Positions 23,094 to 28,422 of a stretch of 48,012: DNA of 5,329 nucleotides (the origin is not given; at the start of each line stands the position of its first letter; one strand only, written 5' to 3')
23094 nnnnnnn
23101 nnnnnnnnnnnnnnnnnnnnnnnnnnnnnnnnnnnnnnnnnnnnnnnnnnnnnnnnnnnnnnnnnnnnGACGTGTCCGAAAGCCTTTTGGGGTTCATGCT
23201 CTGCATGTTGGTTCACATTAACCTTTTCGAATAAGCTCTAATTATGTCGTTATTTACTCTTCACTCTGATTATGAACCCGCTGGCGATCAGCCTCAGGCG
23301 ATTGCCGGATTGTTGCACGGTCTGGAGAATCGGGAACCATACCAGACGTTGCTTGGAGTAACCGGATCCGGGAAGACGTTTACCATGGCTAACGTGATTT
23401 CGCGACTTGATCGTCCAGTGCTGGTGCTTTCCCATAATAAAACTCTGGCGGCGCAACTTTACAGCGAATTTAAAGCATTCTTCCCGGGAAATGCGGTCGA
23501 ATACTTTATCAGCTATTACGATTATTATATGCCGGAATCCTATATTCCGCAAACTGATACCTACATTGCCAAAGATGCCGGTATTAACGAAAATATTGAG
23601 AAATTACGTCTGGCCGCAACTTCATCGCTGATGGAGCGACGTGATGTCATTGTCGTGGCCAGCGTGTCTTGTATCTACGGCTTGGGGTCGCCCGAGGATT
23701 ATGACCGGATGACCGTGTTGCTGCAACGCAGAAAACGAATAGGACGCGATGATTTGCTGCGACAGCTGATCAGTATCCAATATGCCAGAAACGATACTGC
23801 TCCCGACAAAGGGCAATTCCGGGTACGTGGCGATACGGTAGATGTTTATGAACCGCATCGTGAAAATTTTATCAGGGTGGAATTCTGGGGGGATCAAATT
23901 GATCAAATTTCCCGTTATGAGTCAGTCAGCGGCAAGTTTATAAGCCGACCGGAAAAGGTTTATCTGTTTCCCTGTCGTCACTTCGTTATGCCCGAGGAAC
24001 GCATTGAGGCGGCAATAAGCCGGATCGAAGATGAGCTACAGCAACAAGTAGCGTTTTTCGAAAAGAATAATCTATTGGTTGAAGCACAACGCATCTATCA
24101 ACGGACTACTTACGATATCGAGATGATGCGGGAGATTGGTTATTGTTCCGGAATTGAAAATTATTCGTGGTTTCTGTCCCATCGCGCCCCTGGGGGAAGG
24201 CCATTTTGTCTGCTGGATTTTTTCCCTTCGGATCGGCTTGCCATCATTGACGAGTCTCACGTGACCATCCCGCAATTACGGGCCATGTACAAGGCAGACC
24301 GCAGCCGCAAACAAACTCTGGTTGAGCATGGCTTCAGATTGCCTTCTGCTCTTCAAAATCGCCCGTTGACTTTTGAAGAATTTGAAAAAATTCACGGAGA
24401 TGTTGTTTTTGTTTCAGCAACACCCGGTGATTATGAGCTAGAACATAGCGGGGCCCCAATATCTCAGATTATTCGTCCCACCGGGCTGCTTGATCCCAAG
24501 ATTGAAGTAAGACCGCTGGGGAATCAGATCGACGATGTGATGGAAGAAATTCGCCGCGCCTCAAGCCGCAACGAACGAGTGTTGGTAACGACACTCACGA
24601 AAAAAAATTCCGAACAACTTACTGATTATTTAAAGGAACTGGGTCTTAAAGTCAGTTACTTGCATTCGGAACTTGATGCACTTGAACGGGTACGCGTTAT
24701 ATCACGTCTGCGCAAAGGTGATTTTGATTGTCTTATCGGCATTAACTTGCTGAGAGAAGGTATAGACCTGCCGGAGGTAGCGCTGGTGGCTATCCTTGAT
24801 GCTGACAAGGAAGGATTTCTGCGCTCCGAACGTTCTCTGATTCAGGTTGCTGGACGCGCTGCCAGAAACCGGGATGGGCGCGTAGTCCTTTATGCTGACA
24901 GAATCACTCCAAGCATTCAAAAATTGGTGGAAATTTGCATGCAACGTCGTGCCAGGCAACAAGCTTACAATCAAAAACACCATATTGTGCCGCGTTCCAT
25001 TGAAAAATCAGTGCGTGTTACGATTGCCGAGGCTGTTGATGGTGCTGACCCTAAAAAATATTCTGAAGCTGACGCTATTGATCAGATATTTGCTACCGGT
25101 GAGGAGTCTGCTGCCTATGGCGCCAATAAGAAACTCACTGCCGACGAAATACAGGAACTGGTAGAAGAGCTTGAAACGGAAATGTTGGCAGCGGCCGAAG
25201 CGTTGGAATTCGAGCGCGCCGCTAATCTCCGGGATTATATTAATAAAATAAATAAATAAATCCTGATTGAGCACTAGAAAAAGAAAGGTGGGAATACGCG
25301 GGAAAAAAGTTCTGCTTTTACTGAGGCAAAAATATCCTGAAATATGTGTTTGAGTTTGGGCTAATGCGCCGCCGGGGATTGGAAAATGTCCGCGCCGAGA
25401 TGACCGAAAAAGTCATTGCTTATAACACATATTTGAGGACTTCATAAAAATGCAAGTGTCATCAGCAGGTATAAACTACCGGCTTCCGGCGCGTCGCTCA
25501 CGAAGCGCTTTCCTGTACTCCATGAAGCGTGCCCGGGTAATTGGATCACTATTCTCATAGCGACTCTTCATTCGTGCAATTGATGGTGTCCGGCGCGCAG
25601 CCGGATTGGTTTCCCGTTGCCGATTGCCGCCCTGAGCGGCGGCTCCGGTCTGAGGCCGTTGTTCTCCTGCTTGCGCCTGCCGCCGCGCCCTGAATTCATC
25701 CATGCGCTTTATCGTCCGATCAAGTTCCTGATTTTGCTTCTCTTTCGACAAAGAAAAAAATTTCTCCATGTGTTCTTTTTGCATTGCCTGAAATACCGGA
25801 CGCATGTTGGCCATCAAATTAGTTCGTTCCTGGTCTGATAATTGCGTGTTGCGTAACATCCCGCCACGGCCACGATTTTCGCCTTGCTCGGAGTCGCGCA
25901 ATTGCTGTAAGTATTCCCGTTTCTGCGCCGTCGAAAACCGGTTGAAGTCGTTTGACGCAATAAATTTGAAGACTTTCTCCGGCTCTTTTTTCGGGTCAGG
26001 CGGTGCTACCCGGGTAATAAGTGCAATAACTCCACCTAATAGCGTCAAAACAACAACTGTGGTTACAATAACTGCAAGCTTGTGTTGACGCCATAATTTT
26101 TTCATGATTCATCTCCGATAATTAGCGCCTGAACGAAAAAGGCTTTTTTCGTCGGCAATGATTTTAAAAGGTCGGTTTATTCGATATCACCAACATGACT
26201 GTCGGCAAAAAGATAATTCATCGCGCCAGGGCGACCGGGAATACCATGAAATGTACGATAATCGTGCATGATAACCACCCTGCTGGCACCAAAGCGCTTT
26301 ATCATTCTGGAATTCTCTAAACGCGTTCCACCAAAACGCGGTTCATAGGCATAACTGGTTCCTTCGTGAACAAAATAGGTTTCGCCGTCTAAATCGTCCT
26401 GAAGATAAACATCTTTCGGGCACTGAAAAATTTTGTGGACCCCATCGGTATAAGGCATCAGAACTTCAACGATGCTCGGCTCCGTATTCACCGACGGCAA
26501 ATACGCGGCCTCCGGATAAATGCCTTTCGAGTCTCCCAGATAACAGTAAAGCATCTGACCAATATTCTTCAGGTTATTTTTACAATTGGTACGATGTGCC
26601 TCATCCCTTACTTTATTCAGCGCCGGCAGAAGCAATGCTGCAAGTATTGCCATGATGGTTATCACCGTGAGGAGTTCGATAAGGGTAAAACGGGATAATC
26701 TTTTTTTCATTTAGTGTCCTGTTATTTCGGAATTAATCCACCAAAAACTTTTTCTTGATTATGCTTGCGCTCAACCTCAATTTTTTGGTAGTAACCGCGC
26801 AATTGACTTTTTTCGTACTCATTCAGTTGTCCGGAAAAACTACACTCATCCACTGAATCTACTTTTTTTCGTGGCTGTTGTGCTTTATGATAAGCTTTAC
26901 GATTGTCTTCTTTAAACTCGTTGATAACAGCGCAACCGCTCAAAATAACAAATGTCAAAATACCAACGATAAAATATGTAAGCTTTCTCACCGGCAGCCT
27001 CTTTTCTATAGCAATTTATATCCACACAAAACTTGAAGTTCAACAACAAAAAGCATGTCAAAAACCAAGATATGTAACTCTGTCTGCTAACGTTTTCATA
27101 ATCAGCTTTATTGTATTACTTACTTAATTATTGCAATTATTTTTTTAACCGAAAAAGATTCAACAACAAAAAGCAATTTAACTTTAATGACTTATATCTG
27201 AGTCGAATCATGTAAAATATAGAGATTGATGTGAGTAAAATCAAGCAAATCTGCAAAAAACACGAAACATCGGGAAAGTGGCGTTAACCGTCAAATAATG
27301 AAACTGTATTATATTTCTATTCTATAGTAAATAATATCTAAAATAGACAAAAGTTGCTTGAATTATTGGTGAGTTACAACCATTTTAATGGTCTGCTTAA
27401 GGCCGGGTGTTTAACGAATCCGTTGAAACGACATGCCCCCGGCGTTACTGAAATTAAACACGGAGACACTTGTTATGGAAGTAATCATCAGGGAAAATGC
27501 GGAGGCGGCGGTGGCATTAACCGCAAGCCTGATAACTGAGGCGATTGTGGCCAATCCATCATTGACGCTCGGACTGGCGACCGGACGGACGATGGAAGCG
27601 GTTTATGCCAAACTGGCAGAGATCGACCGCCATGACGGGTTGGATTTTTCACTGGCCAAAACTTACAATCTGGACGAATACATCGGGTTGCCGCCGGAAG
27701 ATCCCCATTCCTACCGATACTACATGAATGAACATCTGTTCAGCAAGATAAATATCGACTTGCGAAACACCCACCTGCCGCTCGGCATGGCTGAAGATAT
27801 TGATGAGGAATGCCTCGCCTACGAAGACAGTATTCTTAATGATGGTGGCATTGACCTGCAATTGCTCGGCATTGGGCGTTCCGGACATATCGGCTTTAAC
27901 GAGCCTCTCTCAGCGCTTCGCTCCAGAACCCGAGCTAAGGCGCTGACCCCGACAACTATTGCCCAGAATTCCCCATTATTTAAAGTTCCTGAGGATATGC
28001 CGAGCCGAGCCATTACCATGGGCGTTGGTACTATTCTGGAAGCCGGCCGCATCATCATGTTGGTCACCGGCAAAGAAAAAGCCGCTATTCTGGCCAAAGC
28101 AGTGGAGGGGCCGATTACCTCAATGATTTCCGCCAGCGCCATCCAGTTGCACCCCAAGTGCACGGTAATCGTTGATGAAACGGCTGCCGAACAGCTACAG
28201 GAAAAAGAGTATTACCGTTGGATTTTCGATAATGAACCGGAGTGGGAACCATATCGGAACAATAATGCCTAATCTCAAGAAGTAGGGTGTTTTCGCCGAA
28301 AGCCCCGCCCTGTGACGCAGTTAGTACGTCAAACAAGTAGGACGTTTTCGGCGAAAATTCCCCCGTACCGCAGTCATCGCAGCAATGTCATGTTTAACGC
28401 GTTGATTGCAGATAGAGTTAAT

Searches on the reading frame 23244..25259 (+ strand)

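Call 41: search_protein_families(library=pfam, proteins=[window:23244-25259:+], max_evalue=0.00001)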
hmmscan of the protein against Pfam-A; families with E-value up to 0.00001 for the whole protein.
window:23244-25259:+ (671 aa): 5 families
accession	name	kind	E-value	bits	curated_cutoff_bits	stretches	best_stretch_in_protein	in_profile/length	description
PF17757.6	UvrB_inter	-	1.1e-25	90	22.9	1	160-247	3-91/91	UvrB interaction domain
PF00271.37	Helicase_C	-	8.4e-21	74.7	23.5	1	429-542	3-109/110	Helicase conserved C-terminal domain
PF12344.14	UvrB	-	1.8e-16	60.1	27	1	549-591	1-43/43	Ultra-violet resistance protein B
PF04851.21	ResIII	-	9.9e-11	42.3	22.5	1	12-86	4-83/164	Type III restriction enzyme, res subunit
PF02151.25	UVR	-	3.7e-09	36.5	21.5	1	638-670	2-34/36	UvrB/uvrC motif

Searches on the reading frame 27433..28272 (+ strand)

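Call 41: search_protein_families(library=pfam, proteins=[window:27433-28272:+], max_evalue=0.00001)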
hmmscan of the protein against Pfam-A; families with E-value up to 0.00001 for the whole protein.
window:27433-28272:+ (279 aa): 1 family
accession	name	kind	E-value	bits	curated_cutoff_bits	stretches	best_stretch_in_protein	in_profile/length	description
PF01182.26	Glucosamine_iso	-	8.8e-21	75.2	27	1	22-238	6-217/225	Glucosamine-6-phosphate isomerases/6-phosphogluconolactonase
